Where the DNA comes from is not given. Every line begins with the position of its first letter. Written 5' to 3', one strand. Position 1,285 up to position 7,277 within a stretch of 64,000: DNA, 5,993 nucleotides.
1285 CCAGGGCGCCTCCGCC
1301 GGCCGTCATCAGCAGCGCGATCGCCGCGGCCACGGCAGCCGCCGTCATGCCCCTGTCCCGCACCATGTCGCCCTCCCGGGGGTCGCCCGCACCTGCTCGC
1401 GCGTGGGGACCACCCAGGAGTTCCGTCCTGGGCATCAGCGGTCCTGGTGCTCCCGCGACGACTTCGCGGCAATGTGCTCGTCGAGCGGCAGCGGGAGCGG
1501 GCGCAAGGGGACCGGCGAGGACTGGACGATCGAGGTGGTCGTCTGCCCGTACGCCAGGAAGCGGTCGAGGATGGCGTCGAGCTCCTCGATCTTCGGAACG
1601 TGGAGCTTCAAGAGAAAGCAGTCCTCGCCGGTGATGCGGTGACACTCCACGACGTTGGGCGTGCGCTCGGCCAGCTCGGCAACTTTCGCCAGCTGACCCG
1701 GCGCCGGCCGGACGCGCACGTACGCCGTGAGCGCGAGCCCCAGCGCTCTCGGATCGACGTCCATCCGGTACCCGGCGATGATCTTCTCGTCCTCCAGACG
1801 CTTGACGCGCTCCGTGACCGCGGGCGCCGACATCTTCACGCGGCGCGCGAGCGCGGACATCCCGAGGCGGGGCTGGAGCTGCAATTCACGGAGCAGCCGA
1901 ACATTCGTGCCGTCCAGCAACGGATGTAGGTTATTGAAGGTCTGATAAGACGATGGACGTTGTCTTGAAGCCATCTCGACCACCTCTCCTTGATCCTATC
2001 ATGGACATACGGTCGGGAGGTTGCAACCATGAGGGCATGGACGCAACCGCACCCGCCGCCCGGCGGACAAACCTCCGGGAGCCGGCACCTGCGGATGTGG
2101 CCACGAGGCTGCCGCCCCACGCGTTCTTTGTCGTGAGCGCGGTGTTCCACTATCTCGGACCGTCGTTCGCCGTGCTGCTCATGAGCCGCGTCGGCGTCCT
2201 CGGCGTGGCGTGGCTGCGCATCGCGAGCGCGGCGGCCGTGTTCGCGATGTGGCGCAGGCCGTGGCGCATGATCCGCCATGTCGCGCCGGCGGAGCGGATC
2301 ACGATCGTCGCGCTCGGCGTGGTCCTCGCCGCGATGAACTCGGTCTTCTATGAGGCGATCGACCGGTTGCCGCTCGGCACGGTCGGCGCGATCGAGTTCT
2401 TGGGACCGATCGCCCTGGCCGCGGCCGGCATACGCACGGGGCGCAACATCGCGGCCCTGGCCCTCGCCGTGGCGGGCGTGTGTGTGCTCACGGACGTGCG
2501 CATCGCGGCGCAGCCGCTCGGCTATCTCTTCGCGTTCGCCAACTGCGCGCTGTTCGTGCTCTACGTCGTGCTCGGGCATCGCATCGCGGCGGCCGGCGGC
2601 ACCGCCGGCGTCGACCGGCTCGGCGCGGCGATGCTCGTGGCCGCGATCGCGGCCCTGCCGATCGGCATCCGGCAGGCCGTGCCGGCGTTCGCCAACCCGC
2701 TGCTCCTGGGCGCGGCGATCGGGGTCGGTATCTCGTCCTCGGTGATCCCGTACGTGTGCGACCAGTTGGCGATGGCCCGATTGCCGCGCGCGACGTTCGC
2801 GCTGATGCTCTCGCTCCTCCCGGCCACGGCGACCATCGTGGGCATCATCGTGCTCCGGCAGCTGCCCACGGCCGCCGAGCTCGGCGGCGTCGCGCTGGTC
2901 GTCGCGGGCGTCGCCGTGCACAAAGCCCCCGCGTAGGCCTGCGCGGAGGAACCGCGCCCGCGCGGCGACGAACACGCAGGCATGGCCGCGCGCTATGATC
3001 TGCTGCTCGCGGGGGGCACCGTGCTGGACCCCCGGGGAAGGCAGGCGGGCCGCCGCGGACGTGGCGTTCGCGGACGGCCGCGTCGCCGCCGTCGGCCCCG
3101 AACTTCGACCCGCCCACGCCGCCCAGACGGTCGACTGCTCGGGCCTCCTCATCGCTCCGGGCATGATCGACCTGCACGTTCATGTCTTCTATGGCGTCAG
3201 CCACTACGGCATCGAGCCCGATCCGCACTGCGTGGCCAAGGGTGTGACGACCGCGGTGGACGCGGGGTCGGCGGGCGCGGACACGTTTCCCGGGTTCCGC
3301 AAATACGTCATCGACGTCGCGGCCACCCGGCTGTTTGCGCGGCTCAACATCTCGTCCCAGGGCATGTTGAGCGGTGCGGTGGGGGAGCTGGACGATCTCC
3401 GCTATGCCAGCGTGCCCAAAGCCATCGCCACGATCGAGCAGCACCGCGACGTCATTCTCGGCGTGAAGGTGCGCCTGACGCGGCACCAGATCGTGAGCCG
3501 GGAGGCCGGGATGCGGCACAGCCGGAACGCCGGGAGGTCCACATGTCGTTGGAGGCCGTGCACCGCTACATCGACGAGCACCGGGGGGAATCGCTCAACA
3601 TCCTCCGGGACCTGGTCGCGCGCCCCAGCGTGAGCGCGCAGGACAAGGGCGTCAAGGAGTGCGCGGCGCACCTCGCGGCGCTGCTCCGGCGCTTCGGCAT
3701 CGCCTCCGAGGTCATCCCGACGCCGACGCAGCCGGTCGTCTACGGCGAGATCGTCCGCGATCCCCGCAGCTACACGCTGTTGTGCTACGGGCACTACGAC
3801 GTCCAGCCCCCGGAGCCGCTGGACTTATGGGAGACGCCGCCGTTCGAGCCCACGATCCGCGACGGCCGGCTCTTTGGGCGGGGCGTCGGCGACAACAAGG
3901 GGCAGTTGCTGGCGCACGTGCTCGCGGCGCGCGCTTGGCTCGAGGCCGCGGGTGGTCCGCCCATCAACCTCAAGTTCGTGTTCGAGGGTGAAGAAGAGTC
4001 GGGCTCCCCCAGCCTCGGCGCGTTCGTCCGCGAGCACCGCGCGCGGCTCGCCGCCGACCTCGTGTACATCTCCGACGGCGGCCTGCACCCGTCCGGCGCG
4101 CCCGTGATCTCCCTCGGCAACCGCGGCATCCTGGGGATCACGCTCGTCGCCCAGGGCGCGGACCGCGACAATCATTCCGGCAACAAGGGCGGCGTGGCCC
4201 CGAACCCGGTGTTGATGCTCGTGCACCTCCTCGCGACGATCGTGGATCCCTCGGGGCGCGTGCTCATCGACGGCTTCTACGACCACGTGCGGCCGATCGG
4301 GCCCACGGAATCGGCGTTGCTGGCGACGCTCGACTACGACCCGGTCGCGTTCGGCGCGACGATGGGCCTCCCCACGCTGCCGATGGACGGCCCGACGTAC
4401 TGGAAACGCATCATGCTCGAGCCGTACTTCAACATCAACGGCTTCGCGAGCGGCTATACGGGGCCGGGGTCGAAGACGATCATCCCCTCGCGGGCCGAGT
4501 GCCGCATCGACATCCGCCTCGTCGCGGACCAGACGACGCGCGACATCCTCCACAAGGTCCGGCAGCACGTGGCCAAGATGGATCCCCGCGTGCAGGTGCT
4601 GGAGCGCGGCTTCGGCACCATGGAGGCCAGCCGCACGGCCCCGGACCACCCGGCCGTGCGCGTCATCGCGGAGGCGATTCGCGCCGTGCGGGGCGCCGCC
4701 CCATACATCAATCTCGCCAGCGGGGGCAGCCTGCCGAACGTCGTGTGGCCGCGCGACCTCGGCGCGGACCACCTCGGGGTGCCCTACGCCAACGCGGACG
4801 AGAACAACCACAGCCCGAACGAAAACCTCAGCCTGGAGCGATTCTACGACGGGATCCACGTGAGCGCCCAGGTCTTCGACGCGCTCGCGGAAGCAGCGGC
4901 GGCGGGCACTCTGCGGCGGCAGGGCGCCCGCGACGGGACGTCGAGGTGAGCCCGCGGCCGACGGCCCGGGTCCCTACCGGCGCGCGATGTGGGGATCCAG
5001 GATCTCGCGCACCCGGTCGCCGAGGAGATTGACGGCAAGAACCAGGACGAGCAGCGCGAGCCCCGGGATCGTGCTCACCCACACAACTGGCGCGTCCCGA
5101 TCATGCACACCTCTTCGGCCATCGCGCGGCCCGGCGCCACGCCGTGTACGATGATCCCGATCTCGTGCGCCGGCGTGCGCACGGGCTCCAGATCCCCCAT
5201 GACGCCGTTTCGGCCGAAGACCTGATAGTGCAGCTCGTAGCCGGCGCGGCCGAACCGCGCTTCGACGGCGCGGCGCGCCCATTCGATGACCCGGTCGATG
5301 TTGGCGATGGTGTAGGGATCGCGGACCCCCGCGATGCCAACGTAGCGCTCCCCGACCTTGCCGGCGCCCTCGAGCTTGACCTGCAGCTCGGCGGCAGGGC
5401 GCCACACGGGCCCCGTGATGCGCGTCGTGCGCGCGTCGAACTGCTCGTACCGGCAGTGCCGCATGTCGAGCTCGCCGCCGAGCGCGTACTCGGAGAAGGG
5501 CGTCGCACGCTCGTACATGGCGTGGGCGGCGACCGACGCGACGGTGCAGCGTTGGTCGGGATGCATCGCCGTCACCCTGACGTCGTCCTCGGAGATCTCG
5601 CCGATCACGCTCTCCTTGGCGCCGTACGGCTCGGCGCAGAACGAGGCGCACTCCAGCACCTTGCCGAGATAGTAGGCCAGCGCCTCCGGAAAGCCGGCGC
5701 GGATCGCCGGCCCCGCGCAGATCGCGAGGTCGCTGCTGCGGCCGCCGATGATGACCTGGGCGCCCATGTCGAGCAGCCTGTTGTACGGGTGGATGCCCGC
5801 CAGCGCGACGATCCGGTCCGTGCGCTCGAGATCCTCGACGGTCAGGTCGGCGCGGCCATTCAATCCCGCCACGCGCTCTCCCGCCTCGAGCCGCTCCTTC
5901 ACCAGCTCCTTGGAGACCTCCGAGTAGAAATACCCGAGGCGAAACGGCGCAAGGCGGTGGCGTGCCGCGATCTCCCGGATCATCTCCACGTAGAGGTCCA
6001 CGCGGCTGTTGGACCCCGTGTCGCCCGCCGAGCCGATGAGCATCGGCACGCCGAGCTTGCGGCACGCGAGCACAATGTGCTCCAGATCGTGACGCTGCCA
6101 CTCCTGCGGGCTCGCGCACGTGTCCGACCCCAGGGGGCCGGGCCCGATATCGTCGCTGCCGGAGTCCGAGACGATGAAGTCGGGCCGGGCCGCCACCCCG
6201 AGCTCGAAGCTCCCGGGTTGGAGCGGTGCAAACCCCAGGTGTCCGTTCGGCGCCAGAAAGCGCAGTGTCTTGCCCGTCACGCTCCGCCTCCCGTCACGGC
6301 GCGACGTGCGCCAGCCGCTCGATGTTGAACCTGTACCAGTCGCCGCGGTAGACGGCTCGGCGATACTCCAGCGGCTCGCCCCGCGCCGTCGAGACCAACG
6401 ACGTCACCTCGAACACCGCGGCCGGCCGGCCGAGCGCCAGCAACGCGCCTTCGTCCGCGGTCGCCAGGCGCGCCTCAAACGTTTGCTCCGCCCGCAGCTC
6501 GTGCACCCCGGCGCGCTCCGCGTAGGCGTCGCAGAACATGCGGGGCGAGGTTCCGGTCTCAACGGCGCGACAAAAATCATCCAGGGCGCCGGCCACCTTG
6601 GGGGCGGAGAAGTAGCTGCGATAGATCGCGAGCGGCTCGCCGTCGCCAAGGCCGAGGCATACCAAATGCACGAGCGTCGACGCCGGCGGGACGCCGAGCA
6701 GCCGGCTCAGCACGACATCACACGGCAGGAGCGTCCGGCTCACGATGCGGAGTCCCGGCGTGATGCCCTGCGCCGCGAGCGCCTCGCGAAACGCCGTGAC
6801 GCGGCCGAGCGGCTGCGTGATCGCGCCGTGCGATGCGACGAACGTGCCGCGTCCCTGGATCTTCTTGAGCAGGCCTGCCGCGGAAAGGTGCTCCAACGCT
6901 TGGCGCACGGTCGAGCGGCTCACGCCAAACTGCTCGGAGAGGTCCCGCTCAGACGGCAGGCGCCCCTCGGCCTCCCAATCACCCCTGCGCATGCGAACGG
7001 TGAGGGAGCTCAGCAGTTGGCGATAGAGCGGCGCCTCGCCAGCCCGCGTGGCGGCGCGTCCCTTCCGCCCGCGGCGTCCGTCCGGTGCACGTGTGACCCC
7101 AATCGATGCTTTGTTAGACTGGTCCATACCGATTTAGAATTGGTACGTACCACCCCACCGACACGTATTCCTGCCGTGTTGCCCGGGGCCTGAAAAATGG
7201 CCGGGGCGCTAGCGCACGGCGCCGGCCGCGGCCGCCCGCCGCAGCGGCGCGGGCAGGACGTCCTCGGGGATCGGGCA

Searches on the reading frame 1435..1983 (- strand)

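Call 83: search_protein_families(library=pfam, proteins=[window:1435-1983:-], max_evalue=0.0001)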
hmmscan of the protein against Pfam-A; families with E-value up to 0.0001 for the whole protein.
window:1435-1983:- (182 aa): 6 families
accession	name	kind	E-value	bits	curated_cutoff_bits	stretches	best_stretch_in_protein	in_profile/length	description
PF01037.27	AsnC_trans_reg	-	7.4e-15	55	25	1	89-155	1-72/73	Lrp/AsnC ligand binding domain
PF13404.12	HTH_AsnC-type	-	2.9e-11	43.4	27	1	23-64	1-42/42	AsnC-type helix-turn-helix domain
PF13412.12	HTH_24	-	6.7e-11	42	21.9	1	23-69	1-47/48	Winged helix-turn-helix DNA-binding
PF01047.28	MarR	-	3.4e-06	27.3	24.6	1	26-73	4-51/59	MarR family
PF25212.1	HVO_A0114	-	3.9e-06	27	27.6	1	12-69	9-66/84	HVO_A0114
PF12802.13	MarR_2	-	1.3e-05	25.7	27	1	23-69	3-50/61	MarR family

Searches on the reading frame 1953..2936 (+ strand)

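Call 25: search_protein_families(library=pfam, proteins=[window:1953-2936:+], max_evalue=0.001)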
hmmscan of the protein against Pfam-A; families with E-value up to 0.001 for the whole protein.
window:1953-2936:+ (327 aa): 1 family
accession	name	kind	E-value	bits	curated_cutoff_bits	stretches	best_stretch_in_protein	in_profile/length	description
PF00892.27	EamA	-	8.2e-11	42.8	28.2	1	189-322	2-132/135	EamA-like transporter family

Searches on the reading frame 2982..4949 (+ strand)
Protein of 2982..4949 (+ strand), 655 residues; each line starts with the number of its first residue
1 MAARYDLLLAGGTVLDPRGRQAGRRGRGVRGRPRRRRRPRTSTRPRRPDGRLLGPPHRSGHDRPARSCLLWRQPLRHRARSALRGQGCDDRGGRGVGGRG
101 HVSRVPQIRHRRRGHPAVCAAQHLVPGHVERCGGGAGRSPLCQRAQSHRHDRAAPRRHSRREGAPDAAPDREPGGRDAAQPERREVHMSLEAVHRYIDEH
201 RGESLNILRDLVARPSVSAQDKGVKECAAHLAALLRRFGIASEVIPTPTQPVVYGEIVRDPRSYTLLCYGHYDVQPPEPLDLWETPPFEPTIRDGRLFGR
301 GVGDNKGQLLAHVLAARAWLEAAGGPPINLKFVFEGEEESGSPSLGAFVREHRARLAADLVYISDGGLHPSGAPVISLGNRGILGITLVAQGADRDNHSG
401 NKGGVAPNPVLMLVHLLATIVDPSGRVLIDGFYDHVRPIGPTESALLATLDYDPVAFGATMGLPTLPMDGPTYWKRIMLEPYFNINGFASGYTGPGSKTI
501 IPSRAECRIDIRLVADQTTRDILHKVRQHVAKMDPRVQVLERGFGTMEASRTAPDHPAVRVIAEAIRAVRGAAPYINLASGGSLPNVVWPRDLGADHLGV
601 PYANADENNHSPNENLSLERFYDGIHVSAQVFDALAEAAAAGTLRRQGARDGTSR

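Call 25: search_protein_families(library=pfam, proteins=[window:2982-4949:+], max_evalue=0.001)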
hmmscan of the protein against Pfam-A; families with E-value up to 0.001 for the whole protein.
window:2982-4949:+ (655 aa): 2 families
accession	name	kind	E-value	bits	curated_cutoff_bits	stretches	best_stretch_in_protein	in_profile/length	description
PF01546.33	Peptidase_M20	-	1.6e-26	94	24.6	1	268-631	2-203/206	Peptidase family M20/M25/M40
PF07687.19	M20_dimer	-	8.4e-12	45.4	21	1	379-535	2-104/107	Peptidase dimerisation domain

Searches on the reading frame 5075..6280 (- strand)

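Call 25: search_protein_families(library=pfam, proteins=[window:5075-6280:-], max_evalue=0.001)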
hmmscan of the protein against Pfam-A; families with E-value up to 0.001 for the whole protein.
window:5075-6280:- (401 aa): 1 family
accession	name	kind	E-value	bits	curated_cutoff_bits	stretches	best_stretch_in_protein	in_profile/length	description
PF07287.17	AtuA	-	3.4e-16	59.5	22.8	1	66-390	62-390/437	Acyclic terpene utilisation family protein AtuA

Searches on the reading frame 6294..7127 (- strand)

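Call 25: search_protein_families(library=pfam, proteins=[window:6294-7127:-], max_evalue=0.001)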
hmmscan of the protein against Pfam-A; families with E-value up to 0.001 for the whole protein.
window:6294-7127:- (277 aa): 8 families
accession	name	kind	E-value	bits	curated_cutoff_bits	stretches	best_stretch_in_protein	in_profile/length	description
PF07702.18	UTRA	-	8.7e-22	77.9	23.8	1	119-266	1-141/141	UTRA domain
PF00392.27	GntR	-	2.2e-18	66.1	27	1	34-97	1-64/64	Bacterial regulatory proteins, gntR family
PF08220.18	HTH_DeoR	-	1.5e-05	25.1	21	1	62-96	19-53/57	DeoR-like helix-turn-helix domain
PF08279.18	HTH_11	-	3.1e-05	24.2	25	1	61-94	19-53/55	HTH domain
PF01325.25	Fe_dep_repress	-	0.00014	22.5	26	1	54-89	19-54/60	Iron dependent repressor, N-terminal DNA binding domain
PF09339.16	HTH_IclR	-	0.00021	21.5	22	0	60-88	21-49/52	IclR helix-turn-helix domain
PF01978.25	TrmB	-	0.00032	20.9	25.6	1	61-93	26-58/68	Sugar-specific transcriptional regulator TrmB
PF13545.12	HTH_Crp_2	-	0.00041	20.7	27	1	56-93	20-57/70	Crp-like helix-turn-helix domain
